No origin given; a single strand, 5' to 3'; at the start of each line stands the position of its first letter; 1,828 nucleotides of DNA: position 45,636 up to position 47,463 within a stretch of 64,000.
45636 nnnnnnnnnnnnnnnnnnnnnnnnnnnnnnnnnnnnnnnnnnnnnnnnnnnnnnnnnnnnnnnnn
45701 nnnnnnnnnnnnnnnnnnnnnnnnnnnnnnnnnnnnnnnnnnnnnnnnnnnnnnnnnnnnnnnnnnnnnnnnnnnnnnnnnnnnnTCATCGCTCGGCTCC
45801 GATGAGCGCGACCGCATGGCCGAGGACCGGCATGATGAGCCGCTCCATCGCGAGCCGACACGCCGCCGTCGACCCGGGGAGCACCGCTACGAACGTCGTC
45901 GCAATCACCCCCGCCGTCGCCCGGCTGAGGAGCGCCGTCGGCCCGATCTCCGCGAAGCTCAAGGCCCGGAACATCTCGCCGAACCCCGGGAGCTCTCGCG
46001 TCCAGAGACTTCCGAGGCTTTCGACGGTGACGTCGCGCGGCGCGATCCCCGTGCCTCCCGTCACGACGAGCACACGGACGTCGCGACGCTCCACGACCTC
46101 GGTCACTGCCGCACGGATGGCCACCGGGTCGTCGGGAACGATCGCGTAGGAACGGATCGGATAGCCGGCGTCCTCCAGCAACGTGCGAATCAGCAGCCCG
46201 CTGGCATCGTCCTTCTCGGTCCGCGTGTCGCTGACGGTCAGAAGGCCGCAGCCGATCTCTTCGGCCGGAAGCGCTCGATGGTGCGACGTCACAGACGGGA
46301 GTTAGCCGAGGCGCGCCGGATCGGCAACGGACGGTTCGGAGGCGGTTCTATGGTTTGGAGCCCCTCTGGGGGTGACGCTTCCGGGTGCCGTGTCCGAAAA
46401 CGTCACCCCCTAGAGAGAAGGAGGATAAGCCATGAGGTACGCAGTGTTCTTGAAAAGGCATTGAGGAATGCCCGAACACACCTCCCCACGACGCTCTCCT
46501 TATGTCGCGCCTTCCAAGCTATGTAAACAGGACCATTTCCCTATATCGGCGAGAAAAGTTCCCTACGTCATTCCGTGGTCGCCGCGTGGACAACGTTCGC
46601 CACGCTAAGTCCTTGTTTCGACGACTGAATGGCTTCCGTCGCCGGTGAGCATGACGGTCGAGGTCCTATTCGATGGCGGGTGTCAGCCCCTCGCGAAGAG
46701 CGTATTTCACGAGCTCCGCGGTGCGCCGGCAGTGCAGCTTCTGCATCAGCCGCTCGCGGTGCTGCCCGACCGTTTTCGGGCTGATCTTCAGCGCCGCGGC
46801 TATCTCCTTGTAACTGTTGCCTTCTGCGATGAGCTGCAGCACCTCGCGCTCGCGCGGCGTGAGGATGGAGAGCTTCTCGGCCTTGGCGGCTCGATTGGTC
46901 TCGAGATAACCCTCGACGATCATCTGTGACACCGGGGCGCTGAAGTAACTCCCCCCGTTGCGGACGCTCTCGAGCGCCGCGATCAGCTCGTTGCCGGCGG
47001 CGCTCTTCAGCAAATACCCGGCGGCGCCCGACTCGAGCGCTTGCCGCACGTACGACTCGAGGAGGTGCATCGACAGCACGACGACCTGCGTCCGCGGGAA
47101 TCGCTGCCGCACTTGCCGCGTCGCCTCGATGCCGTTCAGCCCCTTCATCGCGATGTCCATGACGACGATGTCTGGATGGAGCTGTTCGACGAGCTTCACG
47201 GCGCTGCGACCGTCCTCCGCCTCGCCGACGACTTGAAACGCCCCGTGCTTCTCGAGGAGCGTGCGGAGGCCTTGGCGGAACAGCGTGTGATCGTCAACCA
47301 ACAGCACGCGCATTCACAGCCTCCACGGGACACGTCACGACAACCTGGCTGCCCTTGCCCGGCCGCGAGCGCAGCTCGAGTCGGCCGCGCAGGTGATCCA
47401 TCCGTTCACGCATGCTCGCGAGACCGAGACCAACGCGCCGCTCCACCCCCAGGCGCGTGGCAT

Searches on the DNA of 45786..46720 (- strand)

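Call 4: search_rna_families(source=window, start=46200, end=46720, threshold=evalue, max_evalue=10, show_alignments=6)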
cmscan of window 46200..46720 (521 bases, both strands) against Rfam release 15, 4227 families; matches with E-value up to 10: 0.
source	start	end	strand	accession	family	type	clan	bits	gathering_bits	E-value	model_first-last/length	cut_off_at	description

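Call 44: build_rna_model(alignment_id=A3, structure=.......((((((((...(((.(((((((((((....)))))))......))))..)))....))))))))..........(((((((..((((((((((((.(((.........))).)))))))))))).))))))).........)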
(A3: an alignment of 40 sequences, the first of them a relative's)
Model R1 built from alignment A3 (40 sequences, 148 columns); structure: as given.
model positions 144; base pairs 44; branch points 1; effective number of sequences 0.94; information 0.591 bits per position. Calibrated on 0.2 Mb of random sequence (short: E-values are rough).
structure used (alignment columns):
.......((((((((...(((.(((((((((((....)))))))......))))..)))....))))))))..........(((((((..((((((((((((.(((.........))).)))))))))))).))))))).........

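Call 45: search_with_rna_model(model_id=R1, source=window, max_evalue=10, show_alignments=1)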
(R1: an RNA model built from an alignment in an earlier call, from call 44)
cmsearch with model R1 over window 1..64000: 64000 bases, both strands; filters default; matches with E-value up to 10: 8.
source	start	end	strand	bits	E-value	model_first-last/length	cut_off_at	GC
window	46353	46496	-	168.1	2.1e-42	1-144/144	no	0.58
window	46362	46417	+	24.6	5.5e-05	80-135/144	no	0.66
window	58847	58949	+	19.1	0.0015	1-144/144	no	0.7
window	9848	9929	-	10.8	0.23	1-144/144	no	0.7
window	23606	23634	-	7.3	1.8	94-122/144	no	0.9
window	56161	56192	-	6.8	2.4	93-123/144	no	0.75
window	2683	2707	-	5.5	5.2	96-120/144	no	0.72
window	56238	56256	+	5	7.3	99-117/144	no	0.84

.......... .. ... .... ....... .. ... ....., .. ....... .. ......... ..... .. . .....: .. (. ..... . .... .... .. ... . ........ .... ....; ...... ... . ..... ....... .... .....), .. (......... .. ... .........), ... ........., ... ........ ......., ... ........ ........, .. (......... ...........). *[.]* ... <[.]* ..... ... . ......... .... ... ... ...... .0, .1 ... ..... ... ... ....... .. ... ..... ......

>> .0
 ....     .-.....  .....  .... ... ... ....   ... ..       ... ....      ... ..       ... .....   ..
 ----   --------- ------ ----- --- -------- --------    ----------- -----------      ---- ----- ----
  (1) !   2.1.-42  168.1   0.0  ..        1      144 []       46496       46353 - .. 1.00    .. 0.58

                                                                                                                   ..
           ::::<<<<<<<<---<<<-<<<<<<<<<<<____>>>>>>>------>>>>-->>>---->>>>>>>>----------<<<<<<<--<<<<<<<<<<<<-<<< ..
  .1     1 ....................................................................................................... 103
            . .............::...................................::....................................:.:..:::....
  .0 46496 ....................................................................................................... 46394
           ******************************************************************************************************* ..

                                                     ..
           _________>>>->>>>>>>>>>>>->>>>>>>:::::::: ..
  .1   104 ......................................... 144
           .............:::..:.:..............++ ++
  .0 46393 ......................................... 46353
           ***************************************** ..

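Call 46: search_with_rna_model(model_id=R1, sources=[L004, L005, L006, L007, L008, L009, L010, L011, L012, L013, L014, L015, L016, L017, L018, L019, L020, L021, L022, L023, L024, L025, L026, L027, L028, L029, L030, L031, L032, L033, L034, L035, L036, L055, L056, L057, L058, L060, L062, L065, L066, L076, L080, L081, L083, L059, L068, L084, L073, L087, L069], max_evalue=1)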
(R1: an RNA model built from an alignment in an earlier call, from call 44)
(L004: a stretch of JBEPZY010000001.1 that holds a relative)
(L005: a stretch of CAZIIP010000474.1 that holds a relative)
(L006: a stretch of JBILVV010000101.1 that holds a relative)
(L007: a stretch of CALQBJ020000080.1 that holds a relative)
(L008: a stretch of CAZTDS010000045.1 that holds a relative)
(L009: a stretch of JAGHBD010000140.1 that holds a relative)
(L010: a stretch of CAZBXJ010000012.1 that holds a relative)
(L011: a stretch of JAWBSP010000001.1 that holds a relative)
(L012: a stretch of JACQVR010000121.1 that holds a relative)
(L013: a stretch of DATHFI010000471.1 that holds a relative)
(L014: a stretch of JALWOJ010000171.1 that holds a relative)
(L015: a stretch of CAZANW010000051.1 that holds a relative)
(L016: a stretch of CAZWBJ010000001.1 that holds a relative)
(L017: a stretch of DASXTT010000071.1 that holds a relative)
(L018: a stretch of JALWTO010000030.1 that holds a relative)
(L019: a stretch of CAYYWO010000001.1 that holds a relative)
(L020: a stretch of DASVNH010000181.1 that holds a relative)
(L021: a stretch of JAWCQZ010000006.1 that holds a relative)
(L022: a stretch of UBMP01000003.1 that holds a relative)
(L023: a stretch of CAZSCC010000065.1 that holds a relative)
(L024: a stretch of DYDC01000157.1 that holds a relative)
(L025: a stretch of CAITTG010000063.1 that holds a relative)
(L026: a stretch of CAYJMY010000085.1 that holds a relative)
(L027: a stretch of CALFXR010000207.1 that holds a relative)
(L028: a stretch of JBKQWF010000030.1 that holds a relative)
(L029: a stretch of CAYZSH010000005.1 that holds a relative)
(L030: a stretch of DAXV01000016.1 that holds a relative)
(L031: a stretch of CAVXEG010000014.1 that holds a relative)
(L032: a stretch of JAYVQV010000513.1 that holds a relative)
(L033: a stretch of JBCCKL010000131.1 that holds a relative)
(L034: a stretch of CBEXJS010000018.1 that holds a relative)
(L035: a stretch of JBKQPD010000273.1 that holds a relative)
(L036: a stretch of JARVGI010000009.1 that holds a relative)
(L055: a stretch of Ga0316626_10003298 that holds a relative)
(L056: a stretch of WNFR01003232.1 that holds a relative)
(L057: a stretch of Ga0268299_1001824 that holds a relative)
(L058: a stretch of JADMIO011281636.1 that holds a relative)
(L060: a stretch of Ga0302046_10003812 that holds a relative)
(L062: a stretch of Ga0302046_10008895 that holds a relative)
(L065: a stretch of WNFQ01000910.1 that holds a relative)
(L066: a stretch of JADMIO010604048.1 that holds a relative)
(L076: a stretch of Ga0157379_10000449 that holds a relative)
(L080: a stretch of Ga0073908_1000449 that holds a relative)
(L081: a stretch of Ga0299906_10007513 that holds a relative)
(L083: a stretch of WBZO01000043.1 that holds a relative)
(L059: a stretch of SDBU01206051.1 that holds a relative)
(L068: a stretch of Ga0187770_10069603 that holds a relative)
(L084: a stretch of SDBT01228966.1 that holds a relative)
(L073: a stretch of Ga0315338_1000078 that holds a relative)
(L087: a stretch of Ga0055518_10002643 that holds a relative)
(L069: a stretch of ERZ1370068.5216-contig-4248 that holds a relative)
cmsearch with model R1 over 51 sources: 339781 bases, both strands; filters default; matches with E-value up to 1: 28.
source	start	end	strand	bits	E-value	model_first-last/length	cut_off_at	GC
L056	12448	12591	+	168.1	1.1e-41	1-144/144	no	0.59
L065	9688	9831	-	167.1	2.1e-41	1-144/144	no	0.59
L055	4654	4797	+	166.2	3.5e-41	1-144/144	no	0.62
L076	7463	7606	+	164.8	8.3e-41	1-144/144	no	0.62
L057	2653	2795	+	161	8e-40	1-144/144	no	0.62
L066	1440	1583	-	160.6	1e-39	1-144/144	no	0.63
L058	6037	6179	+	160.2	1.3e-39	1-144/144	no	0.64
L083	12521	12663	+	158.6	3.5e-39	1-144/144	no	0.64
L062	7585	7727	+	156.9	9.6e-39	1-144/144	no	0.62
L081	2924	3066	-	156.9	9.6e-39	1-144/144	no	0.62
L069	3126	3268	-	144.1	2e-35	1-144/144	no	0.62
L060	6649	6789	+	134.9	5e-33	1-144/144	no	0.63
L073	466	605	+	132.9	1.6e-32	1-144/144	no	0.63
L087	1753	1892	-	128.2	2.9e-31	1-144/144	no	0.61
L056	12527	12582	-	24.6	0.00029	80-135/144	no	0.66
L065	9697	9752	+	24.6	0.00029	80-135/144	no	0.66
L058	6115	6170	-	23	0.00078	80-135/144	no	0.75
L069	3135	3191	+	22.7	0.00091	80-135/144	no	0.72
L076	7549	7591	-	22.3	0.0012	87-129/144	no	0.72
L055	4733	4788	-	21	0.0025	80-135/144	no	0.7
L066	1449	1504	+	20.2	0.0041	80-135/144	no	0.73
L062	7663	7718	-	19.7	0.0057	80-135/144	no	0.73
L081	2933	2988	+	19.7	0.0057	80-135/144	no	0.73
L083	12599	12654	-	18.8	0.0097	80-135/144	no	0.77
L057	2731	2786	-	18.6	0.011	80-135/144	no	0.75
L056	3173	3306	+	17.3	0.023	1-144/144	no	0.66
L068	113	194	+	15.1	0.09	1-144/144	no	0.59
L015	3024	3146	+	14.3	0.15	1-144/144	no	0.73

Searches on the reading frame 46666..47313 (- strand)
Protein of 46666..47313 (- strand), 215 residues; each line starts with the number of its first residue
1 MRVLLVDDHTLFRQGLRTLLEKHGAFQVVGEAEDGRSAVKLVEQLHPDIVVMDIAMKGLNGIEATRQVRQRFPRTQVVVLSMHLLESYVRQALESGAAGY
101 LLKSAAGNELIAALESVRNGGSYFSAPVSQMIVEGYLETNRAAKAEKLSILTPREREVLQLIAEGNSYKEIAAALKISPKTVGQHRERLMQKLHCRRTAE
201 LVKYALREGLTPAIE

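Call 10: search_protein_families(library=pfam, proteins=[window:46666-47313:-])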
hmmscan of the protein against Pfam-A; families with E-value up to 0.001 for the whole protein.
window:46666-47313:- (215 aa): 10 families
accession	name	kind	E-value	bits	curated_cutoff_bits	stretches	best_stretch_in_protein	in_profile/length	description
PF00072.30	Response_reg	-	5.3e-30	104.3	30.2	1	3-114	1-110/111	Response regulator receiver domain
PF00196.25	GerE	-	1.4e-19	69.9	23.5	1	150-205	2-57/57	Bacterial regulatory proteins, luxR family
PF08281.18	Sigma70_r4_2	-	5.8e-09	35.9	25.7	1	148-193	8-54/54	Sigma-70, region 4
PF04545.22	Sigma70_r4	-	3.3e-07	30.1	24.1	1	148-193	2-48/50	Sigma-70, region 4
PF13518.12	HTH_28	-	4.4e-06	27.1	25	1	157-188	4-35/52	Helix-turn-helix domain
PF13384.12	HTH_23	-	4.8e-06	26.7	24.6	1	157-189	9-41/50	Homeodomain-like domain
PF13936.12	HTH_38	-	7.3e-05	22.9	27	1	149-182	3-37/44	Helix-turn-helix domain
PF13551.12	HTH_29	-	0.0004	20.9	28.1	0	157-189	3-36/64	Winged helix-turn helix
PF13412.12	HTH_24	-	0.00083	19.3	21.9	0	154-192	4-44/48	Winged helix-turn-helix DNA-binding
PF04967.18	HTH_10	-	0.00085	19.5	23.1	0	168-193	26-51/53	HTH DNA binding domain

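Call 51: search_solved_structures(query=window:46666-47313:-, max_evalue=1e-10, show_alignments=1)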
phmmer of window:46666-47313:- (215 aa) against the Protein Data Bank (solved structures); distinct sequences matched with E-value up to 1e-10: 51.
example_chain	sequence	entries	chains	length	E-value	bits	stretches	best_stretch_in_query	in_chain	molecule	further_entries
5hev_A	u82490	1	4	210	2.2e-35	125.6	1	2-211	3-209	Response regulator protein VraR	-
1a04_A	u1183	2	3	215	4.8e-34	121.2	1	3-203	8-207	NITRATE/NITRITE RESPONSE REGULATOR PROTEIN NARL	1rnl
4gvp_A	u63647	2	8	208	9.6e-34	120.2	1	2-210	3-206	Response regulator protein vraR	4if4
7ve6_A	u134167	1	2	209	9.7e-34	120.2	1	2-210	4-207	Response regulator protein VraR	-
5f64_A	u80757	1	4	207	3.8e-30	108.5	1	1-208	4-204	Positive transcription regulator EvgA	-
8zwn_A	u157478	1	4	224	5.1e-30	108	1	1-208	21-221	DNA-binding transcriptional activator EvgA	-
3cz5_A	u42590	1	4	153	1.3e-27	100.2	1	2-138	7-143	Two-component response regulator, LuxR family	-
3c3w_A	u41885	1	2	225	3.1e-26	95.7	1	2-205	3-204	TWO COMPONENT TRANSCRIPTIONAL REGULATORY PROTEIN DEVR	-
4ldz_A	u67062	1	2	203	4.5e-25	91.9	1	3-204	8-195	Transcriptional regulatory protein DesR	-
3eul_A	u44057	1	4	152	1.4e-21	80.5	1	2-120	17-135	POSSIBLE NITRATE/NITRITE RESPONSE TRANSCRIPTIONAL REGULATORY PROTEIN NARL (DNA-binding res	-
4yn8_A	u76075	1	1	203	1.4e-20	77.3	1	1-201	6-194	Response regulator ChrA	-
5vxn_A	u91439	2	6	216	2.3e-20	76.5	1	1-213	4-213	Transcriptional regulatory protein RcsB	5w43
5o8y_A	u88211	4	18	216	4.7e-20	75.5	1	1-212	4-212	Transcriptional regulatory protein RcsB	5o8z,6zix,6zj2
6eo2_A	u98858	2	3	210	1.5e-19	73.9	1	1-204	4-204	Transcriptional regulatory protein RcsB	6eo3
3f6c_A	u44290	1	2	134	2.9e-19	73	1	3-129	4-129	Positive transcription regulator evgA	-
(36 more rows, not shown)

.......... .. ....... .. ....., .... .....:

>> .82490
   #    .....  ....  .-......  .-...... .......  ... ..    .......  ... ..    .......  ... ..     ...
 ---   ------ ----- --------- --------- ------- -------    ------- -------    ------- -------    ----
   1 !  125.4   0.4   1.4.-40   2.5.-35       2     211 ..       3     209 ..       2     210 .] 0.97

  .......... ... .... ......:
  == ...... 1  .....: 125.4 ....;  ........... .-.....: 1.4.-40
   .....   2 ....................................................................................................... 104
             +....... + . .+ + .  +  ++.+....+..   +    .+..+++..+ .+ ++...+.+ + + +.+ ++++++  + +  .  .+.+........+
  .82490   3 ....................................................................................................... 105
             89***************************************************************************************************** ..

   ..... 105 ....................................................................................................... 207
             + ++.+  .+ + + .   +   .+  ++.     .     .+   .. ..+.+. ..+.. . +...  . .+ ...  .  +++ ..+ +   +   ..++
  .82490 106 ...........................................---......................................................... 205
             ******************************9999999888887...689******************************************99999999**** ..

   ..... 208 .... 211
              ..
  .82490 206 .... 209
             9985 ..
